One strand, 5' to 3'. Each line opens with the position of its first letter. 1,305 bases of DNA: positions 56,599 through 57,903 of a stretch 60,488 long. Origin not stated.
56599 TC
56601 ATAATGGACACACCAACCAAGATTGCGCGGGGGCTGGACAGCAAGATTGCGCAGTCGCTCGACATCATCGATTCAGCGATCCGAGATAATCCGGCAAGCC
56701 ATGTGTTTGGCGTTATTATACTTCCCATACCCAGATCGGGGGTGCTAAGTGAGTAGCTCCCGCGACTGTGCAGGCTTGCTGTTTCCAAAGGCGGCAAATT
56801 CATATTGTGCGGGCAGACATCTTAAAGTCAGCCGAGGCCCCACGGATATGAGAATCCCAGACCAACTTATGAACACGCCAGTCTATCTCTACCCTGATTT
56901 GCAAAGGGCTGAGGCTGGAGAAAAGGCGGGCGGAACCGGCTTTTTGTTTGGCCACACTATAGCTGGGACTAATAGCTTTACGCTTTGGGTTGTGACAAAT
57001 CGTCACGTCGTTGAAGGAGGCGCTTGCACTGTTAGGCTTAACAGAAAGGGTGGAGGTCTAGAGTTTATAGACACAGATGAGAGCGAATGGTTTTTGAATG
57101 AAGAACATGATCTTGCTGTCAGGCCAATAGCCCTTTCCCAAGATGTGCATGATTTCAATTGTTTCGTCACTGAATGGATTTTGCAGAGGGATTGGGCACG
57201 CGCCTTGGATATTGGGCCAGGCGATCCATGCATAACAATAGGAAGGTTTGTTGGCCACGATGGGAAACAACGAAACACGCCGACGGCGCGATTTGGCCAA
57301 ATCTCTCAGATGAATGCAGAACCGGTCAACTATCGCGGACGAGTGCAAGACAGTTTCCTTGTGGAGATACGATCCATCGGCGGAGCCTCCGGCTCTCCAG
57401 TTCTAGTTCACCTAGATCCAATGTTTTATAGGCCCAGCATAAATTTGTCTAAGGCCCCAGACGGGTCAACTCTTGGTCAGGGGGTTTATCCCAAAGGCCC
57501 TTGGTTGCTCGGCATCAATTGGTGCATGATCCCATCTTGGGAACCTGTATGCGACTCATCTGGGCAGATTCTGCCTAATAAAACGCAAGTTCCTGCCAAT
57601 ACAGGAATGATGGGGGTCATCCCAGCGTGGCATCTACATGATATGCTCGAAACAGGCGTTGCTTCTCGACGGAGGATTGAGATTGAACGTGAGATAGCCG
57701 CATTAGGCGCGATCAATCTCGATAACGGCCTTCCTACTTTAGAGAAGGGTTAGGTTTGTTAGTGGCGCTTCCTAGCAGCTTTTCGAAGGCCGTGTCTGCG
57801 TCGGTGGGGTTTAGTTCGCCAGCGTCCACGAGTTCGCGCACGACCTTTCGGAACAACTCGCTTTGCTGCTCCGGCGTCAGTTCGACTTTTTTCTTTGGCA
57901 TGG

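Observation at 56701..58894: Intact IS1595-family element with cargo, caught inside a phage gene (IRs, 8-bp duplication, restorable target ORF)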

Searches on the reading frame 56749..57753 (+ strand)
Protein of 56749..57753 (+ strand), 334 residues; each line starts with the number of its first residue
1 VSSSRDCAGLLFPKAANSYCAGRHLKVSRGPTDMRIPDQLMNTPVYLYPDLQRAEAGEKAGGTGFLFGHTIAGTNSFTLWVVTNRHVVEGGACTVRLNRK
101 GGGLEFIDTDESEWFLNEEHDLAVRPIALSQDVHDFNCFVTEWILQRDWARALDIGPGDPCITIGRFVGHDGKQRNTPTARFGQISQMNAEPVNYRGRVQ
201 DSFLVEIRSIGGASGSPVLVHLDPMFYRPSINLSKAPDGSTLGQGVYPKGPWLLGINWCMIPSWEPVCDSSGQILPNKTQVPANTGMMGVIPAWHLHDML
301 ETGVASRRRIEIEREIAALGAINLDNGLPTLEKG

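Call 4: search_protein_families(library=pfam, proteins=[window:56749-57753:+], max_evalue=0.01)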
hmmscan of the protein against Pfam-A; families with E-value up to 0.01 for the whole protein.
window:56749-57753:+ (334 aa): 1 family
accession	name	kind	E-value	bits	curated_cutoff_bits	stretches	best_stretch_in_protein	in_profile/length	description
PF13365.12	Trypsin_2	-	4.3e-08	34.4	27.6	1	62-219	1-135/144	Trypsin-like peptidase domain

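Call 18: search_protein_families(library=padloc, proteins=[window:56749-57753:+], max_evalue=0.01)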
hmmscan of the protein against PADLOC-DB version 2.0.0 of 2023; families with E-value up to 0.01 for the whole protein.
window:56749-57753:+ (334 aa): 1 family
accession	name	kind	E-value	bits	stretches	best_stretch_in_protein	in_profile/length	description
PDLC05022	PDC-S45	-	3.6e-12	43.8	1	34-227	11-216/293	-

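Call 27: find_encoding_contigs(protein=window:56749-57753:+, flank=6000, max_places=10)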
Protein window:56749-57753:+ (334 aa): no gene with exactly this product is on record in the collection.

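Call 38: search_protein_families(library=padloc, alignment_id=A1, max_evalue=0.00001)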
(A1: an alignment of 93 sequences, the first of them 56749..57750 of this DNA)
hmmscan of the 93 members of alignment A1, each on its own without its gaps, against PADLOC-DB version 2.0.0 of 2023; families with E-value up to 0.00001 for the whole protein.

A. member 1, window:56749-57750:+ (334 aa): 1 family
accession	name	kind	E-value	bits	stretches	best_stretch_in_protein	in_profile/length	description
PDLC05022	PDC-S45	-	3.6e-12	43.8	1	34-227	11-216/293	-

B. families by the number of members that match (of 93 scanned): 43 families (the first 25 are shown)
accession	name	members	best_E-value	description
PDLC04999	PDC-S33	2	2.6e-125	-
PDLC03877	NsnA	2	1.1e-10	-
PDLC04000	PD-Lambda-5_A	1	3e-172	-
PDLC04018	PD-Lambda-5_B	1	6.4e-120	-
PDLC03358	MTase_II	1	3.1e-101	Type II methyltransferase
PDLC04013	PD-Lambda-5_A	1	1e-83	-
PDLC04002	PD-Lambda-5_A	1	1.7e-62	-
PDLC04019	PD-Lambda-5_B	1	9.4e-57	-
PDLC03998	PD-Lambda-5_A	1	1.9e-52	-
PDLC04014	PD-Lambda-5_A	1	2e-50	-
PDLC04007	PD-Lambda-5_A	1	2.1e-44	-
PDLC04008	PD-Lambda-5_A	1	2.7e-39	-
PDLC04009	PD-Lambda-5_A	1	4e-34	-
PDLC03247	MTase_II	1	9.6e-31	Type II methyltransferase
PDLC04006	PD-Lambda-5_A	1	2.5e-30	-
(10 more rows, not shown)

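Call 39: search_protein_families(library=pfam, alignment_id=A1, max_evalue=0.001)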
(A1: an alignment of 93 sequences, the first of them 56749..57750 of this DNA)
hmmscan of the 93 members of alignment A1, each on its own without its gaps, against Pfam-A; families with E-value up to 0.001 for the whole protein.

A. member 1, window:56749-57750:+ (334 aa): 1 family
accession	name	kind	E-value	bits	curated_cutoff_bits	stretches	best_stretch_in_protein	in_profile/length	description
PF13365.12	Trypsin_2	-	4.3e-08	34.4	27.6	1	62-219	1-135/144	Trypsin-like peptidase domain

B. families by the number of members that match (of 93 scanned): 20 families
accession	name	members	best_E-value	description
PF12686.12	DUF3800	14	9.9e-17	Protein of unknown function (DUF3800)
PF03235.19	GmrSD_N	3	3.3e-14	GmrSD restriction endonuclease, N-terminal domain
PF04607.23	RelA_SpoT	2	3.8e-20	Region found in RelA / SpoT proteins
PF02452.23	PemK_toxin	2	3.9e-12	PemK-like, MazF-like toxin of type II toxin-antitoxin system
PF13365.12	Trypsin_2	2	4.3e-08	Trypsin-like peptidase domain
PF17278.7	DUF5343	1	9.6e-23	Family of unknown function (DUF5343)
PF04255.20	DUF433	1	9.5e-15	Protein of unknown function (DUF433)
PF18480.7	DUF5615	1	1.5e-12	Domain of unknown function (DUF5615)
PF02086.21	MethyltransfD12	1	4.7e-11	D12 class N6 adenine-specific DNA methyltransferase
PF13560.12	HTH_31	1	2.4e-09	Helix-turn-helix domain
PF18478.7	PIN_10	1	4.4e-09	PIN like domain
PF01381.28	HTH_3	1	9.6e-09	Helix-turn-helix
PF14279.12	HNH_5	1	5.8e-07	HNH endonuclease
PF13411.12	MerR_1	1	9.4e-07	MerR HTH family regulatory protein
PF05016.21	ParE_toxin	1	1.1e-06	ParE toxin of type II toxin-antitoxin system, parDE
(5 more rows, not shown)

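Call 44: search_dna_similar(query=window:56848-57750:+, collection=plasmids, mode=protein, max_rows=25, max_evalue=0.001)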
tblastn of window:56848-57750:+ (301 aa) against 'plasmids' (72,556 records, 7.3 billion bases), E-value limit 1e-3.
Records with a match: 1; places in all: 1; records where one place covers at least 80% of the query: 0.
Best place of each record, by identity: <60% 1.
By first word of the organism name: Acetobacter 1.
By predicted mobility (MOB-suite, as given by PLSDB): non-mobilizable 1.
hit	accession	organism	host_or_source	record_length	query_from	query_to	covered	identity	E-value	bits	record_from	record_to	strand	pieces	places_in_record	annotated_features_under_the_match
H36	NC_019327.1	Acetobacter pasteurianus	-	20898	2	191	63%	32.8%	5e-20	97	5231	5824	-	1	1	hypothetical protein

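Call 45: search_dna_similar(query=window:56848-57750:+, collection=phages, mode=protein, max_rows=25, max_evalue=0.001)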
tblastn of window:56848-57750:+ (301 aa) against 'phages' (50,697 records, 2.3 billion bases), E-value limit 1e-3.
No match.

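Call 46: get_annotated_region(hit=H36, flank=4000)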
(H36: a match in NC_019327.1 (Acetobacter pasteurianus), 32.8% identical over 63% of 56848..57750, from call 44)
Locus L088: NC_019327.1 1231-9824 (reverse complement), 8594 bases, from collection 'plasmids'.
description: Acetobacter pasteurianus plasmid pAC258-26, complete sequence
organism: Acetobacter pasteurianus (NCBI taxid 438)
taxonomy: Bacteria; Pseudomonadota; Alphaproteobacteria; Rhodospirillales; Acetobacteraceae; Acetobacter; Acetobacter pasteurianus
host: -; source: -; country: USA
typing (MOB-suite, as given by PLSDB): non-mobilizable; replicon rep_cluster_759
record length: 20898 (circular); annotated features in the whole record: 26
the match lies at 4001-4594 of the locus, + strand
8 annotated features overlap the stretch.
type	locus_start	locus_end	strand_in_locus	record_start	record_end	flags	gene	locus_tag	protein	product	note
CDS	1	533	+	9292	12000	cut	-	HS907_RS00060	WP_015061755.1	DNA methyltransferase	GO:0006306 - DNA methylation [Evidence IEA]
CDS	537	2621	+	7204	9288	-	-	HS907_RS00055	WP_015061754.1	DNA helicase restriction/modification system component YeeB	-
CDS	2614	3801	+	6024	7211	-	-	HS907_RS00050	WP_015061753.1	GIY-YIG nuclease family protein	-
CDS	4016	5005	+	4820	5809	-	-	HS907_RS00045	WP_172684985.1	hypothetical protein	-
CDS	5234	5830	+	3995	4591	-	-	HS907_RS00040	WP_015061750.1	recombinase family protein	GO:0006310 - DNA recombination [Evidence IEA]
CDS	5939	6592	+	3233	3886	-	parA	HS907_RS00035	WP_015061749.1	ParA family partition ATPase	-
CDS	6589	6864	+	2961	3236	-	-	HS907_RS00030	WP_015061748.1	ribbon-helix-helix domain-containing protein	-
CDS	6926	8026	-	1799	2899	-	-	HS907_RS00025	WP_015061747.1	replication initiator protein A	-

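Call 47: find_homologous_proteins(query=window:56848-57750:+, max_evalue=0.00001)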
Query window:56848-57750:+ (301 aa): 692 proteins with E <= 0.00001 among 1667 candidates; the best 120 are listed.
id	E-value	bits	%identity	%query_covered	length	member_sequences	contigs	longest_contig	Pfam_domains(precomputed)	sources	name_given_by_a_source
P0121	2.7e-208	709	100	100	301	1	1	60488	PF13365.13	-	-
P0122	6.8e-167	573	82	99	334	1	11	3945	PF13365.13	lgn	-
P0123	2.5e-112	393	60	96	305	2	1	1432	PF13365.13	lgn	-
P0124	1.3e-107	378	56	96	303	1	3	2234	PF13365.13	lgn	-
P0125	1.8e-105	371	56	92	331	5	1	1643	PF13365.13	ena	-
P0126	4.5e-104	366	57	94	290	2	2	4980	PF13365.13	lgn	-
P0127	2.1e-103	364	54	99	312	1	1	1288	PF13365.13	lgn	-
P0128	9.8e-103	362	58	93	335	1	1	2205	PF13365.13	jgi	-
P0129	7.8e-102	359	55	95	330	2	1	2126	PF13365.13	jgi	jgi:hypothetical protein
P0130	1.5e-101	358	55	95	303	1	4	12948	PF13365.13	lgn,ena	-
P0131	2.5e-101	357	54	93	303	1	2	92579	PF13365.13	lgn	-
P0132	8.4e-101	355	55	99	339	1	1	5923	PF13365.13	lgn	-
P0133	9.7e-101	355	55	94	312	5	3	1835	-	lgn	-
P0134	7.4e-99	349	53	94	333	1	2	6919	-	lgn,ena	-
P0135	1.9e-96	341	54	99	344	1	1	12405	PF13365.13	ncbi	-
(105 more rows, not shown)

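Call 48: find_encoding_contigs(protein=P0122, flank=5000, max_places=6)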
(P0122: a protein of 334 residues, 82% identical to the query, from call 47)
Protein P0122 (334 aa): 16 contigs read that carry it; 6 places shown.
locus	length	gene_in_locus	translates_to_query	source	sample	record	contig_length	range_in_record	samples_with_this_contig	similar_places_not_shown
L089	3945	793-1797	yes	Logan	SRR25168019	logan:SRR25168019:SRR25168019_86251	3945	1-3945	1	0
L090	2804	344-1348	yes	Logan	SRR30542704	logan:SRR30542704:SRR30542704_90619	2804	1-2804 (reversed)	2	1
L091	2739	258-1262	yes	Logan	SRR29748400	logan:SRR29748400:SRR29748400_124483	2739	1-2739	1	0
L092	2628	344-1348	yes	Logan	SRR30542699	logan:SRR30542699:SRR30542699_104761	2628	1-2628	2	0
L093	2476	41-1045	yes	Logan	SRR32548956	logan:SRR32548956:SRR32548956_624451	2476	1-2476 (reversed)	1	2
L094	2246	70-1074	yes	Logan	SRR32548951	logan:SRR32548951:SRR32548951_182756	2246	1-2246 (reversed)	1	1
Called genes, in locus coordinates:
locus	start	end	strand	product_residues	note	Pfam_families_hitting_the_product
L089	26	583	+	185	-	-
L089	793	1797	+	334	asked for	PF13365:Trypsin_2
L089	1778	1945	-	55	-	-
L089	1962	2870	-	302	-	PF12760:Zn_ribbon_IS1595, PF12762:DDE_Tnp_IS1595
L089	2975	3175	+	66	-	-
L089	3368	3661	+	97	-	PF01844:HNH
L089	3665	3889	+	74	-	-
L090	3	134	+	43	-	?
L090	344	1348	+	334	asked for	PF13365:Trypsin_2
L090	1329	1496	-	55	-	-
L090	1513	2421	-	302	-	PF12760:Zn_ribbon_IS1595, PF12762:DDE_Tnp_IS1595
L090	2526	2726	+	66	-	-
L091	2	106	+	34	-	?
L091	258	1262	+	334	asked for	PF13365:Trypsin_2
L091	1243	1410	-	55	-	-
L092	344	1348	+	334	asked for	PF13365:Trypsin_2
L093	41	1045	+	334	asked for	PF13365:Trypsin_2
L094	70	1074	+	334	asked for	PF13365:Trypsin_2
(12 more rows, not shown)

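Call 49: find_encoding_contigs(protein=P0131, flank=6000, max_places=3)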
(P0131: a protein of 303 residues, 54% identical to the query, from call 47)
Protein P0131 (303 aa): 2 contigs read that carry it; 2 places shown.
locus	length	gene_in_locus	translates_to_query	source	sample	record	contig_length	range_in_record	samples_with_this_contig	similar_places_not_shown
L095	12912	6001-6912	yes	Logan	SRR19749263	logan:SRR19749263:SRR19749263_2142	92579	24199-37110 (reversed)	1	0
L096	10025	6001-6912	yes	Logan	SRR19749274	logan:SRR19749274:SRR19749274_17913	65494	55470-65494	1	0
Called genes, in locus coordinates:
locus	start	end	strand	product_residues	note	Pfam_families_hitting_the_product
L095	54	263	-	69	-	PF13560:HTH_31, PF12844:HTH_19, PF01381:HTH_3, PF13443:HTH_26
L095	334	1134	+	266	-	-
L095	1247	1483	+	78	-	PF09954:DUF2188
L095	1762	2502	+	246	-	-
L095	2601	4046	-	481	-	PF18144:SMODS, PF21654:DncV-like_NTFase (weak), PF18134:AGS_C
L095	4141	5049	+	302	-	PF18159:S_4TM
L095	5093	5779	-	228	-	-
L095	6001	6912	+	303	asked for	PF13365:Trypsin_2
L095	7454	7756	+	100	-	-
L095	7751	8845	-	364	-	-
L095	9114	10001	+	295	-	PF01263:Aldose_epim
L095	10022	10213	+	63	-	PF17851:GH43_C2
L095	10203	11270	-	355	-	PF00356:LacI, PF00532:Peripla_BP_1, PF13407:Peripla_BP_4, PF13377:Peripla_BP_3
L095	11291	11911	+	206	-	PF13621:Cupin_8, PF08007:JmjC_2 (faint)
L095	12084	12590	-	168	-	PF13650:Asp_protease_2, PF13975:gag-asp_proteas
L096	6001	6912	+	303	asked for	PF13365:Trypsin_2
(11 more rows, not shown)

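Call 69: predict_structure(alignment_id=A3)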
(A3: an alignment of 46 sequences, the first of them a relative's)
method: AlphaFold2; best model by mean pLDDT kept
length: 301 residues; sequences in the alignment: 46
mean_pLDDT: 91.9   pTM: 0.88
mean pLDDT of the five models: 91.9, 91.8, 90.5, 90.0, 89.4
residues with pLDDT >= 90: 240; 70-90: 43; 50-70: 18; < 50: 0
segments of 3 or more residues with pLDDT < 50: none
pLDDT, mean of each block of 10 residues (from residue 1): 87 95 89 96 96 97 94 97 98 97 96 97 96 75 85 95 95 81 95 94 97 94 93 92 91 94 98 98 87 63 58
secondary structure, 60 per line:
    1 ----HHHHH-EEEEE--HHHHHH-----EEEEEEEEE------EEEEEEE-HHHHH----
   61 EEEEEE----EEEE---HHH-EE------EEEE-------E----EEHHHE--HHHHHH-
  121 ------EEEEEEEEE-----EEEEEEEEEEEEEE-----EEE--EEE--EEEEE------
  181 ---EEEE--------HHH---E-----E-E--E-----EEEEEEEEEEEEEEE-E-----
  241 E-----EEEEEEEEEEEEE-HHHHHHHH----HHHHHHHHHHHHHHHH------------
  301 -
elements in order: H5-9 E11-15 H18-23 E29-37 E44-50 H52-56 E61-66 E71-74 E90-93 H114-119 E127-135 E141-154 E160-162 E165-167 E170-174 E184-187 E219-233 E247-259 H261-268 H273-288

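Call 73: fold_search(model_id=the predicted structure, library=pdb)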
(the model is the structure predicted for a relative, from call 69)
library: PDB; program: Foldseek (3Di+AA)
matches with E <= 10: 905; with E <= 0.001: 404
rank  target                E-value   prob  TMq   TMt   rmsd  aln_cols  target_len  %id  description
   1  4ynn_A                6.8e-08  1.00  0.46  0.36   6.1       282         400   17  Structure of Legionella pneumophila DegQ (S190A variant) (released 2015-06-24)
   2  2z9i_C                2.4e-07  1.00  0.44  0.51   5.6       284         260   15  Crystal structure of RV0983 from Mycobacterium tuberculosis- Proteolytically active form (released 2008-06-10)
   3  3gcn_A                5.0e-07  1.00  0.45  0.45   6.4       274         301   15  Crystal structure of DegS H198P/D320A mutant modified by DFP in complex with OMP peptide (YQF) (released 2009-03-31)
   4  5hm9_A                6.2e-07  1.00  0.45  0.69   6.6       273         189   15  Crystal structure of MamO protease domain from Magnetospirillum magneticum (apo form) (released 2016-03-23)
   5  3lgv_B                6.2e-07  1.00  0.45  0.62   6.5       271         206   15  H198P mutant of the DegS-deltaPDZ protease (released 2010-08-25)
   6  2z9i_A                7.7e-07  1.00  0.45  0.48   5.9       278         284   16  Crystal structure of RV0983 from Mycobacterium tuberculosis- Proteolytically active form (released 2008-06-10)
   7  2qf0_F                7.7e-07  1.00  0.45  0.62   6.1       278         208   16  Structure of the delta PDZ truncation of the DegS protease (released 2007-12-11)
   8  1y8t_B                9.1e-07  1.00  0.46  0.51   5.6       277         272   15  Crystal Structure of RV0983 from Mycobacterium tuberculosis- Proteolytically active form (released 2005-01-18)
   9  5hma_A                9.1e-07  1.00  0.47  0.70   6.2       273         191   15  Crystal structure of MamO protease domain from Magnetospirillum magneticum (Ni bound form) (released 2016-02-10)
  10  1y8t_A                9.7e-07  1.00  0.44  0.47   6.1       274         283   16  Crystal Structure of RV0983 from Mycobacterium tuberculosis- Proteolytically active form (released 2005-01-18)
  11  8sdp_B                9.7e-07  1.00  0.42  0.61   6.0       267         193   15  HTRA-1 PDSA bound to CKP 3A7 (released 2024-07-03)
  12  8k2y_C                9.7e-07  1.00  0.42  0.45   6.1       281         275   14  Crystal structure of MucD (released 2023-11-29)
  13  3lgv_D                1.5e-06  1.00  0.42  0.58   6.3       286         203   14  H198P mutant of the DegS-deltaPDZ protease (released 2010-08-25)
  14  3gdv_B                1.6e-06  1.00  0.46  0.49   5.9       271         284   15  Crystal structure of DegS H198P/D320A mutant modified by DFP and in complex with YQF peptide (released 2009-03-31)
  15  8sdp_C                1.7e-06  1.00  0.41  0.60   5.9       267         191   16  HTRA-1 PDSA bound to CKP 3A7 (released 2024-07-03)
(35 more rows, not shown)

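Call 84: search_protein_families(library=ncbifam, proteins=[window:56848-57750:+], max_evalue=0.01)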
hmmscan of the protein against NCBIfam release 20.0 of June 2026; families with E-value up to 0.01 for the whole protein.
window:56848-57750:+ (301 aa): 0 families

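Call 85: search_protein_families(library=padloc, proteins=[P0122, P0131], max_evalue=0.01)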
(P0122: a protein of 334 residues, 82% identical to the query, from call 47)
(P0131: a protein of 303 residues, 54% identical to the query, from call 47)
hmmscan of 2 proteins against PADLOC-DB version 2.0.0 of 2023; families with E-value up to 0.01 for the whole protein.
P0122 (334 aa): 1 family
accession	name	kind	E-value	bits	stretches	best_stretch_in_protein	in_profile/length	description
PDLC05022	PDC-S45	-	1.2e-11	42.2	1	35-228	15-217/293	-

P0131 (303 aa): 1 family
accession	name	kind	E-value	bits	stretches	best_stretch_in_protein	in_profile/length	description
PDLC05022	PDC-S45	-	9.1e-14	49.1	1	24-199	32-218/293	-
